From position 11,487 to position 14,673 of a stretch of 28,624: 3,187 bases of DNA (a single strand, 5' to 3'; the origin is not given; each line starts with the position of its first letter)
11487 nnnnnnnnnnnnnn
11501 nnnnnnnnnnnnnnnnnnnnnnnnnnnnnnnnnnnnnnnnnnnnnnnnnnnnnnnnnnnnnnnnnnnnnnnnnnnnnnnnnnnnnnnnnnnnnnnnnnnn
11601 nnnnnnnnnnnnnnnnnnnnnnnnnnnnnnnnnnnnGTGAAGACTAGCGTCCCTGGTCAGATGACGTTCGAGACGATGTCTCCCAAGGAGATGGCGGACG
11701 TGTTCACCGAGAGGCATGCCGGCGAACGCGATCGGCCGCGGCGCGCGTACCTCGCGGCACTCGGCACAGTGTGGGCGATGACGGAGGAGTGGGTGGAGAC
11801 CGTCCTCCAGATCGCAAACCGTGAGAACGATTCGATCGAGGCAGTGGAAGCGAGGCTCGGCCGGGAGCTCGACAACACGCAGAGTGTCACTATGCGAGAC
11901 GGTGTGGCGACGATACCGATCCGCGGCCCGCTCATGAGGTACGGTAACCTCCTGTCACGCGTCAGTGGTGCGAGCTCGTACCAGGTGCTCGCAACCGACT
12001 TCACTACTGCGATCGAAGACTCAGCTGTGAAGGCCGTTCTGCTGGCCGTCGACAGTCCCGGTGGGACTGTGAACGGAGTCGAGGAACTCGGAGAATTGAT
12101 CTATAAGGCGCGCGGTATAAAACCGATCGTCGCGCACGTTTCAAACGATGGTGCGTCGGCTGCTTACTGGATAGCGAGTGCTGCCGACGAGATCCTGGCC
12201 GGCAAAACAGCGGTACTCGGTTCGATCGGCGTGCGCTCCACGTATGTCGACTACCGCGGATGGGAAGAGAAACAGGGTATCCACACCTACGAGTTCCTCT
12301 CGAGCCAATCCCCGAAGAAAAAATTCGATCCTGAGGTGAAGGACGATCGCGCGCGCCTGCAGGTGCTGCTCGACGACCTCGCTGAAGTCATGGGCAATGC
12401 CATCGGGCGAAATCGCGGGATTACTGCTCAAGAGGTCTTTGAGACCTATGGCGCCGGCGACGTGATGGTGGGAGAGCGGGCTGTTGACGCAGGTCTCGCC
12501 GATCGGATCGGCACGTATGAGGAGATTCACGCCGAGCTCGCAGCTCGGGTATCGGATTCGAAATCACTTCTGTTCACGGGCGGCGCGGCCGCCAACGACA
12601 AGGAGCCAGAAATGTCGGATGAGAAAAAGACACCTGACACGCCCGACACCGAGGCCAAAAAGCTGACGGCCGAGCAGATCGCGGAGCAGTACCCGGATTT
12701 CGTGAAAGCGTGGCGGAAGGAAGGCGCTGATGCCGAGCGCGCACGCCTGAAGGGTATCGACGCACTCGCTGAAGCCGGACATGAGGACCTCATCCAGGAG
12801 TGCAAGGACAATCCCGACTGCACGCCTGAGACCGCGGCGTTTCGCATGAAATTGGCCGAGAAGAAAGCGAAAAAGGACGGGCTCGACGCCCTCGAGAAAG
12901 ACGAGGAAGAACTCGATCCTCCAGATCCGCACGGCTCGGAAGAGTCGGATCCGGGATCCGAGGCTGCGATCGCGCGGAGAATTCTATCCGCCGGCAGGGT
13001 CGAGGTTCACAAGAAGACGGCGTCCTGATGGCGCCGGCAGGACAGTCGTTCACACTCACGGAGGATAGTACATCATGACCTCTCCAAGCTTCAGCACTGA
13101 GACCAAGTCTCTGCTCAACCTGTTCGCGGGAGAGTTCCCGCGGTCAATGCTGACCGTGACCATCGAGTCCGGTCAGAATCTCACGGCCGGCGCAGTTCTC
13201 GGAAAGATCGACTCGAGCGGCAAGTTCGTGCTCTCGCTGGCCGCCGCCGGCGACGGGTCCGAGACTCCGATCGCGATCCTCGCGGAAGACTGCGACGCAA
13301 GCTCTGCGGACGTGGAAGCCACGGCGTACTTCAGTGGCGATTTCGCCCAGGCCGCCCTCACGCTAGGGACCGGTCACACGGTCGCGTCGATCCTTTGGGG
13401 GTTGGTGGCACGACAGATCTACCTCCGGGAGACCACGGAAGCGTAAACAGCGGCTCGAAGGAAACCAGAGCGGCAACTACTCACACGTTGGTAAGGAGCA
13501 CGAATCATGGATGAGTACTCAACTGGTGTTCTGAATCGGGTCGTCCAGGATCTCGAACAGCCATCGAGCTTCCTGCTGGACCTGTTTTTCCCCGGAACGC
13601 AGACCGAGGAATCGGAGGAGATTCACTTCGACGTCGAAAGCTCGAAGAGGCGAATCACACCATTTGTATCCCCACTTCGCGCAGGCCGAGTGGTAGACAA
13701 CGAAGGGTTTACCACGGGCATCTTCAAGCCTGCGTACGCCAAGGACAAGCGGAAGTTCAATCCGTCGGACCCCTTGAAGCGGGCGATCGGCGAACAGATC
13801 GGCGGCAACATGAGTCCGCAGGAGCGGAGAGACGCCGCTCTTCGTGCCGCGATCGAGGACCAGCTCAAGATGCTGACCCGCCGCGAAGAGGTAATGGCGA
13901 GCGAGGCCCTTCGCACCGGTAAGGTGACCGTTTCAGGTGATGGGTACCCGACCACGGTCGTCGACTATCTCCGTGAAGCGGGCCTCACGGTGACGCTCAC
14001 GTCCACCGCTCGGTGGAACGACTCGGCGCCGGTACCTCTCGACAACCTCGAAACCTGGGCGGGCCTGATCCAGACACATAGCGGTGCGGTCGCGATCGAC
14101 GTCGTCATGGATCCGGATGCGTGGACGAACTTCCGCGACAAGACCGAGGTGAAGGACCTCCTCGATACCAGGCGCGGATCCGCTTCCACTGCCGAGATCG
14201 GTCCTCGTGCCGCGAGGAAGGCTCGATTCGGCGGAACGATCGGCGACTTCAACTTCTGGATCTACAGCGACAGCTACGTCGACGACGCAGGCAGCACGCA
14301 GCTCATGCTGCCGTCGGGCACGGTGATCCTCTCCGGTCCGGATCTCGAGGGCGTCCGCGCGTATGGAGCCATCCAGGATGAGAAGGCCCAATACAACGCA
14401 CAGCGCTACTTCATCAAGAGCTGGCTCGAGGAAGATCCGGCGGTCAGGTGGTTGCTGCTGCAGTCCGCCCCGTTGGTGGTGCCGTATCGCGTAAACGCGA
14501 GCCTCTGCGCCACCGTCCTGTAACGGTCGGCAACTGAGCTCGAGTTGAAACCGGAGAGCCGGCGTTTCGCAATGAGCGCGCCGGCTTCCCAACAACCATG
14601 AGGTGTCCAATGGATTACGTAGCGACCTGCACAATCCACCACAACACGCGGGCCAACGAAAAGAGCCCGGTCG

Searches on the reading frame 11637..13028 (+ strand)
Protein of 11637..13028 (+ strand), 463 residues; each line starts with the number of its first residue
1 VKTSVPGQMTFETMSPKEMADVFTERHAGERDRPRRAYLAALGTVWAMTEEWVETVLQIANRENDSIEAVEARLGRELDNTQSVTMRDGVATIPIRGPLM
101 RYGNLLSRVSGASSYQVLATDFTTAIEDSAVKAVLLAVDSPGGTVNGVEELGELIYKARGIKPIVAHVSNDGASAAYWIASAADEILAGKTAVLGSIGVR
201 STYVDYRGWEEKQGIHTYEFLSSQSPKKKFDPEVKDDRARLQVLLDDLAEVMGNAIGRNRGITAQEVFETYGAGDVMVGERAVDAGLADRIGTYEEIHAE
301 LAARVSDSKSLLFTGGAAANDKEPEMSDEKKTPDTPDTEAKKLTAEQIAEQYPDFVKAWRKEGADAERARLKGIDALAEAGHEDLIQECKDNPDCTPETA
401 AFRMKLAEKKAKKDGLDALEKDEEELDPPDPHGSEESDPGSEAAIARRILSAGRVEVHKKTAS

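Call 68: search_protein_families(library=pfam, proteins=[window:11637-13028:+], max_evalue=0.01)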
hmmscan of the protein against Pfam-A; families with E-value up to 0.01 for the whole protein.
window:11637-13028:+ (463 aa): 2 families
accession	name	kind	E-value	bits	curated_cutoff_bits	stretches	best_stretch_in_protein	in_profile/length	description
PF01343.23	Peptidase_S49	-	1.9e-23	83.6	24.9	1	161-303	6-149/154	Peptidase family S49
PF25145.1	NfeD1b_N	-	2.4e-08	34.3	40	1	122-200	23-98/189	NfeD1b, N-terminal domain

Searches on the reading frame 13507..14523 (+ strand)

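Call 7: search_protein_families(library=pfam, proteins=[window:13507-14523:+], max_evalue=0.01)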
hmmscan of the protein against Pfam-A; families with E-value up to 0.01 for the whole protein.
window:13507-14523:+ (338 aa): 1 family
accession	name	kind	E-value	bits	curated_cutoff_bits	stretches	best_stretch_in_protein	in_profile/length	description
PF03864.22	Phage_cap_E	-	1.6e-72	244.7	22.9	1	7-337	3-329/329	Phage major capsid protein E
